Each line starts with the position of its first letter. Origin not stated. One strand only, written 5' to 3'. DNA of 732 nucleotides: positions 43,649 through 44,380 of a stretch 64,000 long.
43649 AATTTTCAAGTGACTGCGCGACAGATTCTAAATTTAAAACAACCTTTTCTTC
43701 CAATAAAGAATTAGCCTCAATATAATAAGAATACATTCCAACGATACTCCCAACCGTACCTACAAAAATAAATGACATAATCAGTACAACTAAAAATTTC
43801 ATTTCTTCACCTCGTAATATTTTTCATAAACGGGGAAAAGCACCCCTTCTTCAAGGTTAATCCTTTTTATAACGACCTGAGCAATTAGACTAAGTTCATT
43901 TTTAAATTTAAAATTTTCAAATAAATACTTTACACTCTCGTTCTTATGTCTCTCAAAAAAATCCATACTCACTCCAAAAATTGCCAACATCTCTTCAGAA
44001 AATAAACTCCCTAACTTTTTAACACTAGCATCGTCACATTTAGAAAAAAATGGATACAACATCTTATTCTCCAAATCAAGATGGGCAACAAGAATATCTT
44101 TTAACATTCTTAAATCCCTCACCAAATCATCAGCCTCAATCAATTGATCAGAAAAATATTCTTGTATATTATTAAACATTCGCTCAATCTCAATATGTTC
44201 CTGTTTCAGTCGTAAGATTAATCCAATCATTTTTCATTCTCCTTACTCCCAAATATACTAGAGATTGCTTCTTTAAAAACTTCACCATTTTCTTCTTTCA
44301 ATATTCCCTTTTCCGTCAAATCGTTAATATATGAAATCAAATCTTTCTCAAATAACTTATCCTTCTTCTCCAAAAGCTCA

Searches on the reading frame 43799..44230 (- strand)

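Call 11: search_protein_families(library=pfam, proteins=[window:43799-44230:-], max_evalue=0.01)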
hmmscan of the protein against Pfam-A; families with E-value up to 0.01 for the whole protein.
window:43799-44230:- (143 aa): 1 family
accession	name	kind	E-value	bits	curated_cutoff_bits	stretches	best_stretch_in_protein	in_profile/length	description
PF01814.28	Hemerythrin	-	2.2e-08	35.1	25.3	1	4-61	70-126/127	Hemerythrin HHE cation binding domain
